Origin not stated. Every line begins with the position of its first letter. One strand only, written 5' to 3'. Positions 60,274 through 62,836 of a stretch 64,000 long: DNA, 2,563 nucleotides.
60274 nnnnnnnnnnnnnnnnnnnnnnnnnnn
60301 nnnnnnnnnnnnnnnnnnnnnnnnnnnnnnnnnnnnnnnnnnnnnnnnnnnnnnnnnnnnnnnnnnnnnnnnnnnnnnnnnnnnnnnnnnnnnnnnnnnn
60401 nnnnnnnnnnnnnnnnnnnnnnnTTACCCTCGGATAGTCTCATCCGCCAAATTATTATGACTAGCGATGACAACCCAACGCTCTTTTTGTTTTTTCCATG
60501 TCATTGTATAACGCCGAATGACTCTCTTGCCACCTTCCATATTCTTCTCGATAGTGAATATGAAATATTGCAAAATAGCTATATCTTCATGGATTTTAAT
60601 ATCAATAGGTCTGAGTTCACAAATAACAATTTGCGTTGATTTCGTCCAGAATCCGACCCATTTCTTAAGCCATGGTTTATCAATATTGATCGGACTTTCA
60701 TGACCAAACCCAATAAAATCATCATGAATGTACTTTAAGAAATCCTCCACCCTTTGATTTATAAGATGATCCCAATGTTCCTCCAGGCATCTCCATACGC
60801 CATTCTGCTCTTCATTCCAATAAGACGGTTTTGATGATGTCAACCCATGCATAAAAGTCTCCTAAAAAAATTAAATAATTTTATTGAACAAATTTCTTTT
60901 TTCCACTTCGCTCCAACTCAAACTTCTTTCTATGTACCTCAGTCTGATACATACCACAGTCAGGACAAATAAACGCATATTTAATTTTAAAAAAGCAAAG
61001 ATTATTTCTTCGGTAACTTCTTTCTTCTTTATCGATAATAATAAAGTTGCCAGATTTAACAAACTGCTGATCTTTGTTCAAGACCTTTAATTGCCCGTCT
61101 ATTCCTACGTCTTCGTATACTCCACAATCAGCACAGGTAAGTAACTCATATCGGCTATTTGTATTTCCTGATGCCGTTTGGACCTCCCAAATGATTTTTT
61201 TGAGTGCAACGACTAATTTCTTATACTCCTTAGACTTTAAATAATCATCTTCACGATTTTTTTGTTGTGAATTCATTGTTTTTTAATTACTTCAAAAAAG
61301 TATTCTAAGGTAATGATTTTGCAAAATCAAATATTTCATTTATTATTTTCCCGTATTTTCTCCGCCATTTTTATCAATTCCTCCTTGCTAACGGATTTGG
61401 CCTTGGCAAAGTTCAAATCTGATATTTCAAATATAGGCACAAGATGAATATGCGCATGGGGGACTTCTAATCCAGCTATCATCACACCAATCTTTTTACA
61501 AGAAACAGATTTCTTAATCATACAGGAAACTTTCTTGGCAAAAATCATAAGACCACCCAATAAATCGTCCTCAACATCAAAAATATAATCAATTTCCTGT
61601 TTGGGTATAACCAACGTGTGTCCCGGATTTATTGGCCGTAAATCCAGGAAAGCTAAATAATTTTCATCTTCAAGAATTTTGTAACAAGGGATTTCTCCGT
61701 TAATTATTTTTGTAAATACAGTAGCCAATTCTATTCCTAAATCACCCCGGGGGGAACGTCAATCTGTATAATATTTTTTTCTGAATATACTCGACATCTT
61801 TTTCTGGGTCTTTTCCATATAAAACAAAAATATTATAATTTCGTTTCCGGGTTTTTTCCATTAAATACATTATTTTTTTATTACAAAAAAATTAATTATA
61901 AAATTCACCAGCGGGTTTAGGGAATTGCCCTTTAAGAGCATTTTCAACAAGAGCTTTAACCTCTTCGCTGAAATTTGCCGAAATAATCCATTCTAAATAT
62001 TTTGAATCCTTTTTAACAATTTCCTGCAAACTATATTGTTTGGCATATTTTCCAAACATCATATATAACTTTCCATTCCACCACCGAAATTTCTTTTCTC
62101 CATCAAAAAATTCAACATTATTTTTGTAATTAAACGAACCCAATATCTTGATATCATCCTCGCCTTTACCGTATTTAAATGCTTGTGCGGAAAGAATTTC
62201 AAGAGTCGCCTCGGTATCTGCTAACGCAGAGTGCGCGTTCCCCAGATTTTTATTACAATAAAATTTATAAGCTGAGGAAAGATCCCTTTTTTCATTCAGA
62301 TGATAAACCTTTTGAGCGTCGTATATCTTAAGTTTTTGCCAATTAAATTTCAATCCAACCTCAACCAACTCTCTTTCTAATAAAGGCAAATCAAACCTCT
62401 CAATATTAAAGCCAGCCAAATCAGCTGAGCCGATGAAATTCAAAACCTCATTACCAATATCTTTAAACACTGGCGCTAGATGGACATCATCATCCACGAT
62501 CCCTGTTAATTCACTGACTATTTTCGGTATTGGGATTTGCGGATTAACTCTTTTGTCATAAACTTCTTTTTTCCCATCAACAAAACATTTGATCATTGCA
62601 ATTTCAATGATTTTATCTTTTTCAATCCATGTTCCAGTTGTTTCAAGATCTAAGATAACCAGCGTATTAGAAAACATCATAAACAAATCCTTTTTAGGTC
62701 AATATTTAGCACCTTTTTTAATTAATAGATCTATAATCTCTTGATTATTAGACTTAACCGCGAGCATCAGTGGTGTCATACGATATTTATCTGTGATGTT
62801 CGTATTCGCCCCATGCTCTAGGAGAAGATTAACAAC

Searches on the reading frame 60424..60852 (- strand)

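Call 21: search_protein_families(library=pfam, proteins=[window:60424-60852:-], max_evalue=0.001)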
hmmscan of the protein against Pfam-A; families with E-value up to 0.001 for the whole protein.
window:60424-60852:- (142 aa): 3 families
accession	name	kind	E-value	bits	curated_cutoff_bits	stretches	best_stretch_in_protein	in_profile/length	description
PF14534.12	DUF4440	-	5.9e-08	33.6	25.2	1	21-127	3-106/107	Domain of unknown function (DUF4440)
PF13474.12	SnoaL_3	-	1.3e-05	26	22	1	23-132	5-115/121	SnoaL-like domain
PF08332.16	CaMKII_AD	-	2.2e-05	25.1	22.1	1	18-133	4-124/128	Calcium/calmodulin dependent protein kinase II association domain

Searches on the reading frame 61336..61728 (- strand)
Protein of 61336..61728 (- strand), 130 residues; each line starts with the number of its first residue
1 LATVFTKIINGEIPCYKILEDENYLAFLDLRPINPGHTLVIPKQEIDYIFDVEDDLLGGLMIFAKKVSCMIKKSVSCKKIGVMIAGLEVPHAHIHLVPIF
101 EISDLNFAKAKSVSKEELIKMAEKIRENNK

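Call 21: search_protein_families(library=pfam, proteins=[window:61336-61728:-], max_evalue=0.001)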
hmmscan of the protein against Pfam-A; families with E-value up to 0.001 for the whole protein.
window:61336-61728:- (130 aa): 3 families
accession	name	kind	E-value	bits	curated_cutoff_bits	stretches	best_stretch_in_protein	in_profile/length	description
PF01230.28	HIT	-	1.4e-19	71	21.5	1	11-100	2-96/98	HIT domain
PF11969.13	DcpS_C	-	7.6e-11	42.9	24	1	3-97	2-100/114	Scavenger mRNA decapping enzyme C-term binding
PF04677.20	CwfJ_C_1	-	0.00086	19.6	21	0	21-102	33-112/122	Protein similar to CwfJ C-terminus 1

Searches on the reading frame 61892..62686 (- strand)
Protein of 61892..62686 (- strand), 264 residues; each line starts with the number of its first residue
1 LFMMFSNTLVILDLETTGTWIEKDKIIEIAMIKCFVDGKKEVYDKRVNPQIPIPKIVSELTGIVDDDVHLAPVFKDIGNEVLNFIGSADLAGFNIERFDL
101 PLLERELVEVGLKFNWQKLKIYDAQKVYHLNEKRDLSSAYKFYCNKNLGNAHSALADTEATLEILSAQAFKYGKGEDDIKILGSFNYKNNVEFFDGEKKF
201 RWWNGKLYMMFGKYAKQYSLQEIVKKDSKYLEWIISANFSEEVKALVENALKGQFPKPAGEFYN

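Call 21: search_protein_families(library=pfam, proteins=[window:61892-62686:-], max_evalue=0.001)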
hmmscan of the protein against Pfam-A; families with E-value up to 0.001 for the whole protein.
window:61892-62686:- (264 aa): 3 families
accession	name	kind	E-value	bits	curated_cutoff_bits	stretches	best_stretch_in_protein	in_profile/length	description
PF00929.31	RNase_T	-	5.6e-20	73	24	1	10-165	1-164/164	Exonuclease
PF16473.11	Rv2179c-like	-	3.9e-05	23.9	27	0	12-166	5-174/177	3'-5' exoribonuclease Rv2179c-like domain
PF20600.3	ExoX-like_C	-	5.9e-05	22.8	26.5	1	211-236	3-27/30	Exodeoxyribonuclease X-like C-terminal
